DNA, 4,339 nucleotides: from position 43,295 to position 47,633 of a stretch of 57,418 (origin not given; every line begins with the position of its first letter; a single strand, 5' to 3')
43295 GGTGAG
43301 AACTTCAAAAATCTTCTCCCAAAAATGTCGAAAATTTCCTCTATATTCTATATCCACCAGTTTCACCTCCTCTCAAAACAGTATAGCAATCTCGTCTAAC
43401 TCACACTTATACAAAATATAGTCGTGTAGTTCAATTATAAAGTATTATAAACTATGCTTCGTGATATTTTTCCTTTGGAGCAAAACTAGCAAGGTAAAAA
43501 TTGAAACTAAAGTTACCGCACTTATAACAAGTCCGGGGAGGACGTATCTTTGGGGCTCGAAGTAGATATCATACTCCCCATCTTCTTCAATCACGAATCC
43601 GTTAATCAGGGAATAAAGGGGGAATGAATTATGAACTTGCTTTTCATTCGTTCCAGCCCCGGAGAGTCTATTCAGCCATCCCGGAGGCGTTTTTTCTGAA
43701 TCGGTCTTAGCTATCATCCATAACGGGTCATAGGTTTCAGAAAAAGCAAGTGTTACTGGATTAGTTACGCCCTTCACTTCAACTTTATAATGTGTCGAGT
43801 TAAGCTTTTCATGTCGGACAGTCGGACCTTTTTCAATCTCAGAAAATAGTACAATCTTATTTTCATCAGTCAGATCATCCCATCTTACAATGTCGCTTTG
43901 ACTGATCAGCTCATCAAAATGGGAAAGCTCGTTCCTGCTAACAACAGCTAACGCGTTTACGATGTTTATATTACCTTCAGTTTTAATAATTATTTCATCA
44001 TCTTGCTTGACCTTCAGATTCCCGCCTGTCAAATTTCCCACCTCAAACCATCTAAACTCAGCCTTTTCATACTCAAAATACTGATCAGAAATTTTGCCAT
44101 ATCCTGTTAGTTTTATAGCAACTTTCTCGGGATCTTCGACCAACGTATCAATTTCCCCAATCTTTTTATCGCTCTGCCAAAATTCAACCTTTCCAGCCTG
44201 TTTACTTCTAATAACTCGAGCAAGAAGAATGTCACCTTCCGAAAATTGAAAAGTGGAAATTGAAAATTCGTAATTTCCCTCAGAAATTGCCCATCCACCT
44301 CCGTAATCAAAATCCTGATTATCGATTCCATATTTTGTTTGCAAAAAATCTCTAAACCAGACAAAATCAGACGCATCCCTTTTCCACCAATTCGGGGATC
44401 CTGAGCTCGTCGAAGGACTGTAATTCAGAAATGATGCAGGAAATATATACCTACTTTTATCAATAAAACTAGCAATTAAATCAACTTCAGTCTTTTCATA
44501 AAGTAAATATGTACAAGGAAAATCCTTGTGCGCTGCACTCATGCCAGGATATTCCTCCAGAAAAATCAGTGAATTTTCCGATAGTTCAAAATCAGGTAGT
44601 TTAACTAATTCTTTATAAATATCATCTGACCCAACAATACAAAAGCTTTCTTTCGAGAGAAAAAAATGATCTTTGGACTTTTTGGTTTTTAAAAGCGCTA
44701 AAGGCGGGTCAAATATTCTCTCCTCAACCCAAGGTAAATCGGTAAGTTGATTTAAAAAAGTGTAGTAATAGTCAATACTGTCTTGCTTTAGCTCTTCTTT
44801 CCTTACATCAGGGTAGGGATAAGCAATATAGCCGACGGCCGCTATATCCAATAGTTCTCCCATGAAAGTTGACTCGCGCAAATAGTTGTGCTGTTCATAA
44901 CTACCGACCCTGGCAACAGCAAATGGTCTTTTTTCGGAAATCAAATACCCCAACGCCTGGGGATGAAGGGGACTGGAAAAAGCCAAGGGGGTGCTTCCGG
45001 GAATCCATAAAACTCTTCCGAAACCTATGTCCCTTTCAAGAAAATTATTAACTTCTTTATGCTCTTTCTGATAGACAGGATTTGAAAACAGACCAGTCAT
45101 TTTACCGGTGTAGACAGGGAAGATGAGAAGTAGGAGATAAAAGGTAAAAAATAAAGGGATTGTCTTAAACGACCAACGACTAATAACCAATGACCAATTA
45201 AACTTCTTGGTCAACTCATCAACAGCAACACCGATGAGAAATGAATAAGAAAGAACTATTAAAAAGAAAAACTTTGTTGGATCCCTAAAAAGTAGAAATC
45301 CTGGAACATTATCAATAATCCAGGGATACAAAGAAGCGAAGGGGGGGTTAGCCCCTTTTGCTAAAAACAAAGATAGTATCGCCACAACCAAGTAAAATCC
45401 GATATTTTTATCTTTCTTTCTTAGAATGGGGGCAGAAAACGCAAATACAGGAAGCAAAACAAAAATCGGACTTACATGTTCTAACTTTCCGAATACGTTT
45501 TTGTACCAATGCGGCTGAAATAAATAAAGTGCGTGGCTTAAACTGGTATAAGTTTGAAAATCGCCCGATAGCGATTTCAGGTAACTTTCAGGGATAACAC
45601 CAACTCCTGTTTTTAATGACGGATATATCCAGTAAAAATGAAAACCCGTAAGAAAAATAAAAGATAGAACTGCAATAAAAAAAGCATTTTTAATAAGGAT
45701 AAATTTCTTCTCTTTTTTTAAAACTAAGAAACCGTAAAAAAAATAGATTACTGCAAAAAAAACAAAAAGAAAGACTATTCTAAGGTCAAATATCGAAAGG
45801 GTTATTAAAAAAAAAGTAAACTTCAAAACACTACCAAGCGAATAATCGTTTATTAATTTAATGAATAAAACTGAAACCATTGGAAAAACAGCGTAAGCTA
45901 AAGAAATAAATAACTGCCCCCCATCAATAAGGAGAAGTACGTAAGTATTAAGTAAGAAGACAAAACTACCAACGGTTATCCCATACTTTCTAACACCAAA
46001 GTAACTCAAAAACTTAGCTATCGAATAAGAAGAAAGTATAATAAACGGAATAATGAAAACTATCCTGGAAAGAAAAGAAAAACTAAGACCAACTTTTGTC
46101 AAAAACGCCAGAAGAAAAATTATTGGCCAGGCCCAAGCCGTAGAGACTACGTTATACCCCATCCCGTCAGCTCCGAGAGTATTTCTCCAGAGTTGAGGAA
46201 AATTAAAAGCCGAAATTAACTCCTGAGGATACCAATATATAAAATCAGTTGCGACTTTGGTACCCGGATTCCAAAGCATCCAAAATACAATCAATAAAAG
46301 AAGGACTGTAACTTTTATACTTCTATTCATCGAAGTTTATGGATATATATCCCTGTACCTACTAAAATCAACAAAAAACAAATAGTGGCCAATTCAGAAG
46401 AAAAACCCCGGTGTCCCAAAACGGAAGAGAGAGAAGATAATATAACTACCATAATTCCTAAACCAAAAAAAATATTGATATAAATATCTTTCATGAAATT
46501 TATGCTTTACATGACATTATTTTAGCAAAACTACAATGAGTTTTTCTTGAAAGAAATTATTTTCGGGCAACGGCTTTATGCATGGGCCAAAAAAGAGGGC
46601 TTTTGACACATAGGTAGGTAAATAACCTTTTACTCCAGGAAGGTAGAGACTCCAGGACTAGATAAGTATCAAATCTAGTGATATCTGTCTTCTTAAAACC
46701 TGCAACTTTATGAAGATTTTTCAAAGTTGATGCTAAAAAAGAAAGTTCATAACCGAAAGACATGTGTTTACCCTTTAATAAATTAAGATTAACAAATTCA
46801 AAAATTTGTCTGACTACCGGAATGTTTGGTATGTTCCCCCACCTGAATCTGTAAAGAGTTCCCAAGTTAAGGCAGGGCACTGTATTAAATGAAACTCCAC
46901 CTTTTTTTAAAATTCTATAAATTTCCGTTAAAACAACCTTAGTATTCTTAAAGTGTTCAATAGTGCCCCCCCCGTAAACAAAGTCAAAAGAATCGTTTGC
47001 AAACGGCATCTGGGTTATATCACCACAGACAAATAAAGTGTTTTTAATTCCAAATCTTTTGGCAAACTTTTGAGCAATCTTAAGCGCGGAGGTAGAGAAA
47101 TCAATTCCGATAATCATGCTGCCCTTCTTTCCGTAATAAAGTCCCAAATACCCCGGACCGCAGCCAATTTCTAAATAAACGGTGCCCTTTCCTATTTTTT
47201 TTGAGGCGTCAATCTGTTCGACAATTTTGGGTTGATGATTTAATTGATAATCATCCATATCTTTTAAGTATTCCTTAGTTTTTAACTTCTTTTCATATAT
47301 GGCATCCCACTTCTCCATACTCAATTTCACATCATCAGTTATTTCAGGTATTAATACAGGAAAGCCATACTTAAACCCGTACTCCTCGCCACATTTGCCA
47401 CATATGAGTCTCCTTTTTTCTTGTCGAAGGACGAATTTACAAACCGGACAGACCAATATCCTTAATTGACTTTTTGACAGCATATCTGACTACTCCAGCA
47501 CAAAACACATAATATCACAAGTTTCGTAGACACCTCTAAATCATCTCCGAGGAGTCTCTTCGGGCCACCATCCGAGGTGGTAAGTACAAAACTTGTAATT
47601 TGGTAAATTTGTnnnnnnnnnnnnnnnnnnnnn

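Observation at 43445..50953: Repeated cassette: SAM methyltransferase followed by a giant GT-C-like membrane protein, each unit bounded by a MITE-like repeat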

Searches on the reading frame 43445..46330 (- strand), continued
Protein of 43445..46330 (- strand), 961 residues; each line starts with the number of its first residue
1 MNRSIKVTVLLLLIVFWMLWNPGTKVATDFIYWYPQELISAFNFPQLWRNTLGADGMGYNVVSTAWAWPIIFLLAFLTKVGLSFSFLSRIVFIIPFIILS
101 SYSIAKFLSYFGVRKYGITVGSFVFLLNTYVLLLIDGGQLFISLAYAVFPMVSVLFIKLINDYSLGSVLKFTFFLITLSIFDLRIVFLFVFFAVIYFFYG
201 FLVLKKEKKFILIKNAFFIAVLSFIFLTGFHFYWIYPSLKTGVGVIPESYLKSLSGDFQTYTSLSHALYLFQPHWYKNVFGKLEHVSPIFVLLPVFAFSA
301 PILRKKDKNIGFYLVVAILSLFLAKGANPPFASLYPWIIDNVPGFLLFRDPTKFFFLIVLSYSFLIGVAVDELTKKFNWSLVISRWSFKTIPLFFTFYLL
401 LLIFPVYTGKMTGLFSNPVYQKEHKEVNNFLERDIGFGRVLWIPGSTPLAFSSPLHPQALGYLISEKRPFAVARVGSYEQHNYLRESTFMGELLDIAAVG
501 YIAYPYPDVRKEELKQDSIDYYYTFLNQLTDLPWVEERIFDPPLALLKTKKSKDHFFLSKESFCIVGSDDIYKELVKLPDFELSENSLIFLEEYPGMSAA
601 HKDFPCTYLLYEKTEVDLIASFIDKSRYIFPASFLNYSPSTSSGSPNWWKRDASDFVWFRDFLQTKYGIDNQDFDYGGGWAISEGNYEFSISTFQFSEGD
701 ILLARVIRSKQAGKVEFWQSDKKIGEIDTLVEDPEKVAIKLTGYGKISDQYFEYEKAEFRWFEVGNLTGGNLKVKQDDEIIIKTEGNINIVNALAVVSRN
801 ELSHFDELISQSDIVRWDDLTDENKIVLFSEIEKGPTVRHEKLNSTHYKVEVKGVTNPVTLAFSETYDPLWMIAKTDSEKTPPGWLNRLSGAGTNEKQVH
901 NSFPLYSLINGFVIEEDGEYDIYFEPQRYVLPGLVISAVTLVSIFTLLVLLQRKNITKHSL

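Call 46: fold_search(model_id=the predicted structure, library=pdb)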
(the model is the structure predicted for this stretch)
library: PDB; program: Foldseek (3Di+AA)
matches with E <= 10: 984; with E <= 0.001: 17
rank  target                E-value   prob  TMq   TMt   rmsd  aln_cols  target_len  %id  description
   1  6w98_A                1.9e-11  1.00  0.49  0.37  15.8      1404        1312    9  Single-Particle Cryo-EM Structure of Arabinofuranosyltransferase AftD from Mycobacteria (released 2020-05-13)
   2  6wby                  9.2e-11  1.00  0.49  0.39  13.7      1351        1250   10  Single-Particle Cryo-EM Structure of Arabinofuranosyltransferase AftD from Mycobacteria, Mutant R1389S Class 2 (released 2020-05-13)
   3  6wbx                  4.2e-09  1.00  0.44  0.35  16.9      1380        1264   10  Single-Particle Cryo-EM Structure of Arabinofuranosyltransferase AftD from Mycobacteria, Mutant R1389S Class 1 (released 2020-05-13)
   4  3wnn_A                3.4e-05  0.96  0.09  0.12  17.5       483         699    8  D308A mutant of Bacillus circulans T-3040 cycloisomaltooligosaccharide glucanotransferase complexed with isomaltooctao (released 2014-02-05)
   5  3wno_A                3.7e-05  0.99  0.10  0.13  17.3       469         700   10  D308A mutant of Bacillus circulans T-3040 cycloisomaltooligosaccharide glucanotransferase complexed with cycloisomalto (released 2014-02-05)
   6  5x7g                  6.0e-05  0.99  0.11  0.13  16.7       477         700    8  Crystal Structure of Paenibacillus sp. 598K cycloisomaltooligosaccharide glucanotransferase (released 2017-04-26)
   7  3wnp_A                8.9e-05  0.99  0.11  0.13  17.3       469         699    9  D308A, F268V, D469Y, A513V, and Y515S quintuple mutant of Bacillus circulans T-3040 cycloisomaltooligosaccharide gluca (released 2014-02-05)
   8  3wnl_A                1.3e-04  0.92  0.09  0.11  17.8       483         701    9  D308A mutant of Bacillus circulans T-3040 cycloisomaltooligosaccharide glucanotransferase complexed with isomaltohexao (released 2014-02-05)
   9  3wnk                  1.4e-04  0.93  0.10  0.12  17.4       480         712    8  Crystal Structure of Bacillus circulans T-3040 cycloisomaltooligosaccharide glucanotransferase (released 2014-02-05)
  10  9h9a                  1.8e-04  0.99  0.08  0.07  24.3       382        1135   11  native structure of the full-length pesticidal protein Cry8Ba2, from crystals formed in vivo (form 1) (released 2025-12-03)
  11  3wnn_B                2.1e-04  0.89  0.09  0.12  18.0       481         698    8  D308A mutant of Bacillus circulans T-3040 cycloisomaltooligosaccharide glucanotransferase complexed with isomaltooctao (released 2014-02-05)
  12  8pn9_A                2.2e-04  1.00  0.33  0.45  10.9       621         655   10  Structure of human oligosaccharyltransferase OST-A complex bound to NGI-1 (released 2024-05-08)
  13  8w7n                  2.8e-04  0.97  0.07  0.07  24.2       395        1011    9  Crystal structure of the in-cell Cry1Aa purified from Bacillus thuringiensis (released 2024-03-06)
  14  6s7o_A                3.0e-04  1.00  0.30  0.42  16.2       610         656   10  Cryo-EM structure of human oligosaccharyltransferase complex OST-A (released 2019-12-18)
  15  8age_A                5.8e-04  1.00  0.34  0.48  11.0       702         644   10  Structure of yeast oligosaccharylransferase complex with acceptor peptide bound (released 2022-12-07)
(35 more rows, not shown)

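Call 102: search_solved_structures(query=A1, max_evalue=10, show_alignments=2)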
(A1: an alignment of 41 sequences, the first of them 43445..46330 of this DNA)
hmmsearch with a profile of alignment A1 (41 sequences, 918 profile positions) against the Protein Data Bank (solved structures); distinct sequences matched with E-value up to 10: 1.
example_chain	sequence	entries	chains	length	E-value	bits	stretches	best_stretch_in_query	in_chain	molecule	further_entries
9wiw_A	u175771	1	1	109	2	9.2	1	494-545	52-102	Endoribonuclease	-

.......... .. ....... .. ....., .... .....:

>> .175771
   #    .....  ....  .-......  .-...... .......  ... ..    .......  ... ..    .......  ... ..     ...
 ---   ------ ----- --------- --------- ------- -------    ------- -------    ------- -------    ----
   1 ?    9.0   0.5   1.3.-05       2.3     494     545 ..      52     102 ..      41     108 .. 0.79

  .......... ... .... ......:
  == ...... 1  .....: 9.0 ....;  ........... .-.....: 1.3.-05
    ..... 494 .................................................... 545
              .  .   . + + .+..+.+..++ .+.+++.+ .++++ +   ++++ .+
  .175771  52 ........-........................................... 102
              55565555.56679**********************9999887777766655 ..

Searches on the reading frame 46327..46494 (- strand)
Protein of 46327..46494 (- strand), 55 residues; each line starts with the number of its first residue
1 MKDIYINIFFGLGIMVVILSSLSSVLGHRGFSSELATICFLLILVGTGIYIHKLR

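Call 4: search_protein_families(library=pfam, proteins=[window:46327-46494:-], max_evalue=0.01)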
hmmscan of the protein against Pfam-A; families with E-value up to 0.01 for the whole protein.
window:46327-46494:- (55 aa): 0 families

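Call 18: search_protein_families(library=ncbifam, proteins=[window:46327-46494:-], max_evalue=0.1)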
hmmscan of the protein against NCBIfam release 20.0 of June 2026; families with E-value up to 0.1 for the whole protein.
window:46327-46494:- (55 aa): 0 families

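Call 66: search_protein_families(library=pfam, proteins=[window:46327-46494:-], max_evalue=1)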
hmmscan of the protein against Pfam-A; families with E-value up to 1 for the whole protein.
window:46327-46494:- (55 aa): 3 families
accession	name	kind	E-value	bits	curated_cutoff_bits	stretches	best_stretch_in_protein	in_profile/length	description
PF07099.16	DUF1361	-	0.01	16.1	25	1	5-51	80-125/169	Protein of unknown function (DUF1361)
PF19762.4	DUF6249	-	0.059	13.8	33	1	6-51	61-98/104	Domain of unknown function (DUF6249)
PF19885.4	DUF6358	-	0.13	12.9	28.4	1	2-44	3-45/61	Family of unknown function (DUF6358)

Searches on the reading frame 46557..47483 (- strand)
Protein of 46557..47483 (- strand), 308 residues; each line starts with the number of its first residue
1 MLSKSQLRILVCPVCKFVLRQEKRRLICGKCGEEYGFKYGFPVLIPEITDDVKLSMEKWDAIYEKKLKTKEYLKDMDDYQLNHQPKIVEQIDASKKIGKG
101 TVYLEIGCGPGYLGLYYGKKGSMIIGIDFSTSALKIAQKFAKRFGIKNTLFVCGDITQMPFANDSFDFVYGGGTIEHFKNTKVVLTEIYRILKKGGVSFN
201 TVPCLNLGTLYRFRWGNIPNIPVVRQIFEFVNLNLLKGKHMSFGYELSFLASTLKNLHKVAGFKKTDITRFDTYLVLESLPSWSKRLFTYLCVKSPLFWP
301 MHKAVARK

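Call 4: search_protein_families(library=pfam, proteins=[window:46557-47483:-], max_evalue=0.01)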
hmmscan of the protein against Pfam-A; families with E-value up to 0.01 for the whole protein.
window:46557-47483:- (308 aa): 14 families
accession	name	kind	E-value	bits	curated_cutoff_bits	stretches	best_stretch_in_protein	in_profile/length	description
PF08241.18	Methyltransf_11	-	7.4e-22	78.2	21.2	1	104-197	1-92/95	Methyltransferase domain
PF13649.12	Methyltransf_25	-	9.4e-20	71.6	27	1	104-196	2-97/97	Methyltransferase domain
PF13847.12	Methyltransf_31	-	1.2e-19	70.9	27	1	98-197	2-106/145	Methyltransferase domain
PF08242.18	Methyltransf_12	-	1e-13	52.2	30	1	104-197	1-97/98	Methyltransferase domain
PF01209.24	Ubie_methyltran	-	2.4e-12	47.2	20.1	1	99-197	47-148/233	ubiE/COQ5 methyltransferase family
PF13489.12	Methyltransf_23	-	1.2e-11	45.1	27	1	93-242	16-143/164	Methyltransferase domain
PF07021.18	MetW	-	8.8e-06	25.9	21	1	96-201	10-111/193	Methionine biosynthesis protein MetW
PF13679.12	Methyltransf_32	-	3e-05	24.4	27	1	80-160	5-93/143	Methyltransferase domain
PF02353.26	CMAS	-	7.2e-05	22.7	27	1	94-198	57-162/273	Mycolic acid cyclopropane synthetase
PF08003.17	Methyltransf_9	-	0.00032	20.2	23.8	1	99-196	115-213/315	Protein of unknown function (DUF1698)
PF05175.20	MTS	-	0.00076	19.6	23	1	102-169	34-102/170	Methyltransferase small domain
PF09445.16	Methyltransf_15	-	0.0017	18.4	22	1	102-200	3-87/165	RNA cap guanine-N2 methyltransferase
PF03141.22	Methyltransf_29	-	0.0028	16.7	23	1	87-197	105-214/506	Putative S-adenosyl-L-methionine-dependent methyltransferase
PF01135.25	PCMT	-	0.0039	17.4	20.3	1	95-158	69-135/210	Protein-L-isoaspartate(D-aspartate) O-methyltransferase (PCMT)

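Call 18: search_protein_families(library=ncbifam, proteins=[window:46557-47483:-], max_evalue=0.1)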
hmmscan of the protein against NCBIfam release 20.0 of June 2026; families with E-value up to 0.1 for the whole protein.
window:46557-47483:- (308 aa): 68 families (the best 25 are shown)
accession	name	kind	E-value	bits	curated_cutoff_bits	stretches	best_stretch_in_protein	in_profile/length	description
TIGR02072.1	BioC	equivalog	1.8e-14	54.1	184.95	1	88-199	24-131/244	malonyl-ACP O-methyltransferase BioC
NF008823.0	PRK11873.1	subfamily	2e-13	50.4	263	1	95-196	73-177/272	arsenite methyltransferase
NF001244.0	PRK00216.1-5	equivalog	4.1e-13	49.2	216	1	100-197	49-150/236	bifunctional demethylmenaquinone methyltransferase/2-methoxy-6-polyprenyl-1,4-benzoquinol methylase UbiE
TIGR02752.1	MenG_heptapren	equivalog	8.7e-13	48.3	419.85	1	89-230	35-166/231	demethylmenaquinone methyltransferase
TIGR01934.1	MenG_MenH_UbiE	subfamily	9.6e-13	47.9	158.35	1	99-197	39-138/223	ubiquinone/menaquinone biosynthesis methyltransferase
TIGR01983.1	UbiG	equivalog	1.4e-12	47.4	102.95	1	72-199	21-150/228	bifunctional 2-polyprenyl-6-hydroxyphenol methylase/3-demethylubiquinol 3-O-methyltransferase UbiG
NF001243.0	PRK00216.1-4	equivalog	1.7e-12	47.2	235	1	89-206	37-153/237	demethylmenaquinone methyltransferase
NF007610.0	PRK10258.1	equivalog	2.1e-11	43.6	342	1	100-205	43-144/251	malonyl-ACP O-methyltransferase BioC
NF041536.1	ArsM_DUF2284_UU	exception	2.6e-11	42.6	575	1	96-196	73-176/459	arsenite methyltransferase/DUF2284 domain selenoprotein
NF043040.1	corrin_prot_MT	hypoth_equivalog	3.5e-11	42.9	180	1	71-197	14-144/216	corrinoid protein-associated methyltransferase CpaM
NF047649.1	MTase_UXPK_star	exception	4.2e-11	42.4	460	1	96-196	74-177/283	methyltransferase/UXPK-star double selenoprotein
NF045667.1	MTase_DVU1556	equivalog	4.8e-11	42.5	155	1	96-197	19-116/213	DVU_1556 family methyltransferase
NF040539.1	AST_met_ArsM_2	exception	5.4e-11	42.8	240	1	86-198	47-161/262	putative arsinothricin biosynthesis methyltransferase ArsM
NF041537.1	ArsM_AhpD_UU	exception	7.6e-10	38.1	510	1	96-196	73-176/345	arsenite methyltransferase/AhpD domain selenoprotein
NF008300.0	PRK11088.1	equivalog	1.2e-09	38.1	303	1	11-199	4-178/272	23S rRNA (guanine(745)-N(1))-methyltransferase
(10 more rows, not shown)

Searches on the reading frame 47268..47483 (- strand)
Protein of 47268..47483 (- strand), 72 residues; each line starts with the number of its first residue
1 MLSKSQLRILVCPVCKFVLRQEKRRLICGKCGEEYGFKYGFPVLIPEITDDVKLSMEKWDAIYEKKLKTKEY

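Call 66: search_protein_families(library=pfam, proteins=[window:47268-47483:-], max_evalue=1)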
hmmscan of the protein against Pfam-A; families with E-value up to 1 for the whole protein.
seq(72 aa): 14 families
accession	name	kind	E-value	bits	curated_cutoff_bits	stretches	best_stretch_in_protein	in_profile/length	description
PF03966.22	Trm112p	-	0.0011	19.2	22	1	7-35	5-35/40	Trm112p-like protein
PF23475.1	zf-Tbcl_FmdE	-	0.0041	17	23.2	0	4-16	2-14/35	FmdE treble clef zinc finger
PF23146.2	Zf_IFT144_1st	-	0.015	15.6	27.5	1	12-31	7-24/25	IFT144, first zinc finger domain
PF24046.1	At4g08330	-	0.016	15.7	27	1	16-51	69-104/129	At4g08330 beta-tent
PF08271.17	Zn_Ribbon_TF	-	0.023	14.7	29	1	11-33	2-27/43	TFIIB zinc-binding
PF21120.3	MCM_WH_arc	-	0.026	15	26.1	1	31-70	13-51/63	Archaeal MCM, winged-helix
PF05191.20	ADK_lid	-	0.031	14.6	26.6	1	25-39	1-14/36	Adenylate kinase, active site lid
PF14803.11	Zn_ribbon_Nudix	-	0.048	14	25.6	0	22-32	19-29/34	Nudix N-terminal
PF07191.17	Zn_ribbon_6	-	0.049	14.1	25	1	11-36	2-27/67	Double zinc ribbon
PF14768.12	RPA_interact_C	-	0.05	14.6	25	1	11-34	1-24/80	Replication protein A interacting C-terminal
PF21302.3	Zn_ribbon_RlmA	-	0.05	14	27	1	11-29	2-20/44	RlmA, N-terminal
PF23546.1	Zn_ribbon_TOP3B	-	0.091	12.9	27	1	20-35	20-35/40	DNA topoisomerase 3-beta zinc ribbon domain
PF24292.1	DUF7479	-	0.79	10.3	27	0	5-22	26-43/60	Domain of unknown function (DUF7479)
PF08274.17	Zn_Ribbon_YjdM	-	0.98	9.9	30.8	0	22-35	16-29/30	PhnA Zinc-Ribbon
